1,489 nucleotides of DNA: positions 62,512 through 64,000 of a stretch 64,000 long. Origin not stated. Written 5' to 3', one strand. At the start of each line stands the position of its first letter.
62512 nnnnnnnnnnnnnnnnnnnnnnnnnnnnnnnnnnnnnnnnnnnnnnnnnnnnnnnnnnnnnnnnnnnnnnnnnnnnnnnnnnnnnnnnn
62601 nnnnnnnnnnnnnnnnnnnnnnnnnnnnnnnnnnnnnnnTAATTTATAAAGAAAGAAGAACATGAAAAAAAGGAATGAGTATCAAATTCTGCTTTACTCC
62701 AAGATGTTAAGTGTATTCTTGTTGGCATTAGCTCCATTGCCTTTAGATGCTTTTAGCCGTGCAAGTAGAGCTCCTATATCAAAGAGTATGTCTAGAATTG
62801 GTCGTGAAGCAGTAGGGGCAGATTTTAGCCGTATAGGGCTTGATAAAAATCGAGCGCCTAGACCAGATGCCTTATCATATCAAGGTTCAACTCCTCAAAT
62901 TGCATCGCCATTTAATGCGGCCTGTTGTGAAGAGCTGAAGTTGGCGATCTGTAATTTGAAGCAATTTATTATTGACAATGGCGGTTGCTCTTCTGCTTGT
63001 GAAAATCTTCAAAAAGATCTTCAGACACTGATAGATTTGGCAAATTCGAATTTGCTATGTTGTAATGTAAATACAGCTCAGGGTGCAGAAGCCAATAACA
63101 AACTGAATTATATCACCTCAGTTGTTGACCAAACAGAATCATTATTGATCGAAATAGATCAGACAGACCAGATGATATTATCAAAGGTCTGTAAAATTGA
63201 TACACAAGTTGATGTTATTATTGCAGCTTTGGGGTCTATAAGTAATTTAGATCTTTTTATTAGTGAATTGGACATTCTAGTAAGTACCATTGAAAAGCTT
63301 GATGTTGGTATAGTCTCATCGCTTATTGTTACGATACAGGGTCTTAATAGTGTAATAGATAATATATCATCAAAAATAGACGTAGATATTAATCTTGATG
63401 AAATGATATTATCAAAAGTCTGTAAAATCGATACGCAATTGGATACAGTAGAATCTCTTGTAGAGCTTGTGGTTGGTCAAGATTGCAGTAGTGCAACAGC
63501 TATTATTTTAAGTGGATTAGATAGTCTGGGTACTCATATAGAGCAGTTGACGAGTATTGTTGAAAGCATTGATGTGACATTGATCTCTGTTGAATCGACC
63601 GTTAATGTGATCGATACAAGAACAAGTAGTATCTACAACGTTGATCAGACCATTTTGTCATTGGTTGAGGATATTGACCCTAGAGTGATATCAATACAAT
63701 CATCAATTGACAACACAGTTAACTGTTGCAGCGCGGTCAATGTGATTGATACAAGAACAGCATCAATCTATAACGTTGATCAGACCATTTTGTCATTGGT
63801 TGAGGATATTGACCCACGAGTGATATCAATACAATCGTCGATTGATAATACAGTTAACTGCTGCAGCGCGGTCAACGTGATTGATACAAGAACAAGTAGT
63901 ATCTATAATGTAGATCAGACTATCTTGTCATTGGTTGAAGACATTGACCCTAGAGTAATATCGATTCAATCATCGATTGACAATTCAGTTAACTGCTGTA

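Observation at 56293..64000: Cys-rich surface locus: giant beta-helix-like protein, beta-barrel candidate and CC-pair repeat protein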

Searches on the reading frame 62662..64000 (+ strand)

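Call 6: search_protein_families(library=pfam, proteins=[window:62662-64000:+], max_evalue=1)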
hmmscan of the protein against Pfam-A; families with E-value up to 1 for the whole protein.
window:62662-64000:+ (446 aa): 7 families
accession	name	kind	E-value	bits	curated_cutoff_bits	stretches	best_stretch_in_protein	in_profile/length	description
PF11333.13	DUF3135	-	0.001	19.8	22.7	0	372-402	27-57/81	Protein of unknown function (DUF3135)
PF02346.21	Vac_Fusion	-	0.0082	16.2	24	0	336-360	3-27/56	Chordopoxvirus multifunctional envelope protein A27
PF02542.21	YgbB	-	0.029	15.2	26.7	0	288-363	56-131/155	YgbB family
PF21710.3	Spt6_S1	-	0.083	13.6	27.5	1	390-441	36-88/91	Spt6, S1/OB domain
PF16519.10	TRPM_tetra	-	0.12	12.9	26.6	0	335-350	18-33/56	Tetramerisation domain of TRPM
PF03514.20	GRAS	-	0.21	10.9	27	0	335-389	186-240/374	GRAS domain family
PF12308.13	Noelin-1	-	0.45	11.1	25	0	384-437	35-88/100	Neurogenesis glycoprotein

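Call 7: search_protein_families(library=ncbifam, proteins=[window:62662-64000:+], max_evalue=1)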
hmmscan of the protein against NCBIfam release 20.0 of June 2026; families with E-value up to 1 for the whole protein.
window:62662-64000:+ (446 aa): 4 families
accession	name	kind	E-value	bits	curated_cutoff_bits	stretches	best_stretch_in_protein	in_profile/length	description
TIGR00151.1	ispF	equivalog_domain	0.003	17.6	116.45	1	285-366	52-133/155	2-C-methyl-D-erythritol 2,4-cyclodiphosphate synthase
NF010042.0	PRK13517.1-2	equivalog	0.1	11.4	427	1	308-383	13-86/376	glutamate--cysteine ligase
NF004922.0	PRK06279.1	equivalog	0.41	11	99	0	327-354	22-49/100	putative monovalent cation/H+ antiporter subunit E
NF043018.1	mycofact_MftB_2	exception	0.73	9.9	62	0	367-386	29-48/76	mycofactocin biosynthesis chaperone MftB2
